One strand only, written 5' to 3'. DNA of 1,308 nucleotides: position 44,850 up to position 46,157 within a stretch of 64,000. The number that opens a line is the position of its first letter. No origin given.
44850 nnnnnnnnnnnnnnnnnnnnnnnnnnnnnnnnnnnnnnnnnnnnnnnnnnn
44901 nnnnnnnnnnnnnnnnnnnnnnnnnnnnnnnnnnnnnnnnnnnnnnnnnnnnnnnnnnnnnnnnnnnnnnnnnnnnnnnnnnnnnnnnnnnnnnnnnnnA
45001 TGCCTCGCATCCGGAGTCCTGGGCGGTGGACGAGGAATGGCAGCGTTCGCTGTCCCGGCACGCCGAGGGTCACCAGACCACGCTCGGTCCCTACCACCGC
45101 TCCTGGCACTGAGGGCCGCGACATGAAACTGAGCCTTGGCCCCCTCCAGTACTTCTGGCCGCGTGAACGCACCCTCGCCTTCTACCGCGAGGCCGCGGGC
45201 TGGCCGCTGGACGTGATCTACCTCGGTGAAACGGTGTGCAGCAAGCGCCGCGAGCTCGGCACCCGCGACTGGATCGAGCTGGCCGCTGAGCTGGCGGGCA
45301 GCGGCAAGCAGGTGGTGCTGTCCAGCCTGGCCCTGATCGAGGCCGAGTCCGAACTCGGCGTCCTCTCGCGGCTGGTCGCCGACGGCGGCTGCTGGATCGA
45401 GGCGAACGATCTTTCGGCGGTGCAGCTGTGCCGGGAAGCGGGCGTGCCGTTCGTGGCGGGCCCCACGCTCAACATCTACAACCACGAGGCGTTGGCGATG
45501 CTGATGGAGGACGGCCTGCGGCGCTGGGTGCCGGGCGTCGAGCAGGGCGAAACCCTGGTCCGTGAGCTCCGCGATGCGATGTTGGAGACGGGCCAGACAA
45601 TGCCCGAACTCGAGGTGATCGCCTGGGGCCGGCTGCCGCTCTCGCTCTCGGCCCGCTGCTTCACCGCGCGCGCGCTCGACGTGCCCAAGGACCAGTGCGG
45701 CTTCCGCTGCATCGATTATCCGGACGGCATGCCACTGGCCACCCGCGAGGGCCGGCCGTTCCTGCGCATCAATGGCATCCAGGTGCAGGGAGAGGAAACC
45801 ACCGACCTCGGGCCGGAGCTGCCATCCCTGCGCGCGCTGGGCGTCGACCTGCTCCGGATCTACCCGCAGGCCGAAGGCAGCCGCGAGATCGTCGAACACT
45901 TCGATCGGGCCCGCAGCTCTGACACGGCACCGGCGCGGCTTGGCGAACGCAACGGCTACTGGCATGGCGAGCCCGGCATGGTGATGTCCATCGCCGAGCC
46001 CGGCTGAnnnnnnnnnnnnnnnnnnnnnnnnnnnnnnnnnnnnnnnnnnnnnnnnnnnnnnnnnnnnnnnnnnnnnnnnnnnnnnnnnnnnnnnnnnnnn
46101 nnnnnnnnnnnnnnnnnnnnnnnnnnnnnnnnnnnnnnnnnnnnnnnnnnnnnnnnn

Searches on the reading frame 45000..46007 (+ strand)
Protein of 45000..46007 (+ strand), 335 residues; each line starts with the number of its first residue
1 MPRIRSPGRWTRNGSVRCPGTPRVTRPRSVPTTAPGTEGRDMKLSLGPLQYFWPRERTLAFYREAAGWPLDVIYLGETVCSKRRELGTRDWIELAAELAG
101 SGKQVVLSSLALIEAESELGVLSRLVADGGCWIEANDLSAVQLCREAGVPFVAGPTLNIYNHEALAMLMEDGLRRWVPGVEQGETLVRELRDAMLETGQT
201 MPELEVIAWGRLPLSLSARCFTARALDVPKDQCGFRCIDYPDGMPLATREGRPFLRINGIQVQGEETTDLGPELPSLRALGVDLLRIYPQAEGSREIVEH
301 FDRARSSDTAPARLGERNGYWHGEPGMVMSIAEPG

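Call 17: search_protein_families(library=pfam, proteins=[window:45000-46007:+], max_evalue=0.001)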
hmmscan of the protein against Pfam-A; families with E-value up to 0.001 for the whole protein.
window:45000-46007:+ (335 aa): 1 family
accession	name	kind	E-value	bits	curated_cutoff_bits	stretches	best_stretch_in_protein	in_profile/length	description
PF01136.24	Peptidase_U32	-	5.9e-07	29.4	22.4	1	133-292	19-179/233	Peptidase family U32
